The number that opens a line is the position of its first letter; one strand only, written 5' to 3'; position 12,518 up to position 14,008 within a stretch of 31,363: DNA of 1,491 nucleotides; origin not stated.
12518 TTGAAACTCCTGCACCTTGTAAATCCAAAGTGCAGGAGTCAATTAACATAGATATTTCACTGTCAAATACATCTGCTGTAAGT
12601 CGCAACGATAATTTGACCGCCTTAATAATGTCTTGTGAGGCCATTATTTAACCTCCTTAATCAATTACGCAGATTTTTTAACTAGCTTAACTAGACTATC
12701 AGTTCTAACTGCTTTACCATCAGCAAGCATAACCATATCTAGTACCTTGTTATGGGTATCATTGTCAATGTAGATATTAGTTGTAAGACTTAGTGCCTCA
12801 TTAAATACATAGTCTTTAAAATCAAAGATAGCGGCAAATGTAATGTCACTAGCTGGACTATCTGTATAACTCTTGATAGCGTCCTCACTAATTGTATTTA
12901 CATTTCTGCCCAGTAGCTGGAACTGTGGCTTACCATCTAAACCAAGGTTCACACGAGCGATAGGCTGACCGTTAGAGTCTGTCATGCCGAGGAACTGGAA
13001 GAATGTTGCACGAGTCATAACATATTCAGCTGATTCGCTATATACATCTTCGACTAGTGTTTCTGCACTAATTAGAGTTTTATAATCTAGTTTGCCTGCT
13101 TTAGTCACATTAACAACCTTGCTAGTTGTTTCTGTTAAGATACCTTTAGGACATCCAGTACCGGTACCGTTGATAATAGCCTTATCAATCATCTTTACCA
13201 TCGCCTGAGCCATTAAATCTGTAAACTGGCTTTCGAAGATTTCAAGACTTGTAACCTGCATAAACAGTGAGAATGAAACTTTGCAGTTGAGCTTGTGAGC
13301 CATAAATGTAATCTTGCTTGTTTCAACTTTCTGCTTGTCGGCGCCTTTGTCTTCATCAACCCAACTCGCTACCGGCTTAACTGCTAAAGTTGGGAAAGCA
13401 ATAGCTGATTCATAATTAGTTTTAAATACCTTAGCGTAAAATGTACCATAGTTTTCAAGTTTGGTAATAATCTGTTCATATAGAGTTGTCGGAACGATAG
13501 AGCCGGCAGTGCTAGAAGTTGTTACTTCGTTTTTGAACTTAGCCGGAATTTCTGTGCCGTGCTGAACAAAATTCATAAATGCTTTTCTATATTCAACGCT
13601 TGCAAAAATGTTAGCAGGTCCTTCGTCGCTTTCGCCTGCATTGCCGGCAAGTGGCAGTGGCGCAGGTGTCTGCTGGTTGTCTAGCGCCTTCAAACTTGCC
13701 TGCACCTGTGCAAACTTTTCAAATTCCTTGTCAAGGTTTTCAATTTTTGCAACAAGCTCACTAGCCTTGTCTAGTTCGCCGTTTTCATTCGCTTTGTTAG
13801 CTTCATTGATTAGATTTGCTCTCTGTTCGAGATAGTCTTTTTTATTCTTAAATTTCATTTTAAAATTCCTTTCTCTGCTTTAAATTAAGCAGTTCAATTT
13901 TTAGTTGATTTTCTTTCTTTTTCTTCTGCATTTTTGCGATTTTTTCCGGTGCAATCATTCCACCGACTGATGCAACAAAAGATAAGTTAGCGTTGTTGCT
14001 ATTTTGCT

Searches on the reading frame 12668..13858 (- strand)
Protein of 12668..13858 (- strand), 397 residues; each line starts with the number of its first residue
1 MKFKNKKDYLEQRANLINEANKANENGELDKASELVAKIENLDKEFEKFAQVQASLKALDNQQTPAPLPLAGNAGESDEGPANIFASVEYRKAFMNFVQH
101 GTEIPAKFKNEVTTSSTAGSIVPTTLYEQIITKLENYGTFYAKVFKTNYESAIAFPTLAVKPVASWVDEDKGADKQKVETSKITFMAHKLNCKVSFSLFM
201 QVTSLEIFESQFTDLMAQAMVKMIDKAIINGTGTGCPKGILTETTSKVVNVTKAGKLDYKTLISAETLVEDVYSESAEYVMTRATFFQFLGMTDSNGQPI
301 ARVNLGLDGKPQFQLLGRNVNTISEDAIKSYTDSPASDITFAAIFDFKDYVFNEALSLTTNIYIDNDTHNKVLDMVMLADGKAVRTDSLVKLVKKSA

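Call 41: search_dna_similar(query=window:12668-13858:-, collection=phages, mode=protein, max_rows=12)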
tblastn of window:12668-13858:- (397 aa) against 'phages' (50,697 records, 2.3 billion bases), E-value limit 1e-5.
Records with a match: 151; places in all: 151; records where one place covers at least 80% of the query: 92.
Best place of each record, by identity: <60% 151.
By first word of the organism name: Vibrio 82; Clostridium 12; phage 7; Butyrivibrio 6; Ruminococcus 5; Bacteriophage 4; Streptococcus 4; Bacillus 3; Clostridioides 3; Blautia 3; and 17 more.
By host as written in the record: - 98; Clostridium difficile 8; Butyrivibrio fibrisolvens DSM 3071 5; Ruminococcus sp. 4; Blautia sp. 3; Terrisporobacter petrolearius DSL 2; Bacillus anthracis 2; Oscillospiraceae 2; and 25 more.
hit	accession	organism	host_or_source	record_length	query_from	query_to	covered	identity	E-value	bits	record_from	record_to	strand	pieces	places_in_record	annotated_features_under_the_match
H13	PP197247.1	Terrisporobacter phage TPDSL_ph2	Terrisporobacter petrolearius DSL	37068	2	397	100%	40.4%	7e-84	285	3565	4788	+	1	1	major head protein | head maturation protease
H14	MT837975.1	Bacteriophage sp.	human fecal samples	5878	6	397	99%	40.1%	1e-77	266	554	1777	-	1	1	record has no annotation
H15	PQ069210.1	Butyrivibrio phage Closwp03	Butyrivibrio sp.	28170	7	394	98%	38.7%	1e-72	252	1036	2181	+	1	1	major head protein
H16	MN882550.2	Butyrivibrio phage Arawn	Butyrivibrio fibrisolvens DSM 3071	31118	7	394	98%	38.7%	1e-72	252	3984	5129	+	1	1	capsid protein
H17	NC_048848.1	Butyrivibrio phage Arawn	Butyrivibrio fibrisolvens DSM 3071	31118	7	394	98%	38.7%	1e-72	252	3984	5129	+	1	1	major head protein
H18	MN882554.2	Butyrivibrio phage Idris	Butyrivibrio fibrisolvens DSM 3071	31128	7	394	98%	38.7%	1e-72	252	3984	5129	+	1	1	capsid protein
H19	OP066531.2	Bacillus phage B13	Bacillus cereus VKM B-13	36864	87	394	78%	43.3%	3e-71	248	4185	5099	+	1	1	major capsid protein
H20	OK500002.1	Bacillus phage vB_BanS_Athena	Bacillus anthracis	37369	87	394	78%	43.0%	4e-71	248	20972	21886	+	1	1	putative major capsid protein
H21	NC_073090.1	Bacillus phage vB_BanS_Athena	Bacillus anthracis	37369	87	394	78%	43.0%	4e-71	248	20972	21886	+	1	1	putative major capsid protein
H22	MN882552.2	Butyrivibrio virus Bo-Finn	Butyrivibrio fibrisolvens DSM 3071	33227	85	397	79%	35.7%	2e-58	211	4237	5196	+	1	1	capsid protein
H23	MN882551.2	Butyrivibrio virus Arian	Butyrivibrio fibrisolvens DSM 3071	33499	85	397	79%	35.7%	2e-58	211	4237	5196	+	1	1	major capsid protein | promoter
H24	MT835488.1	Bacteriophage sp.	human fecal samples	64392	87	396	78%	33.5%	7e-57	206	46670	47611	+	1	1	record has no annotation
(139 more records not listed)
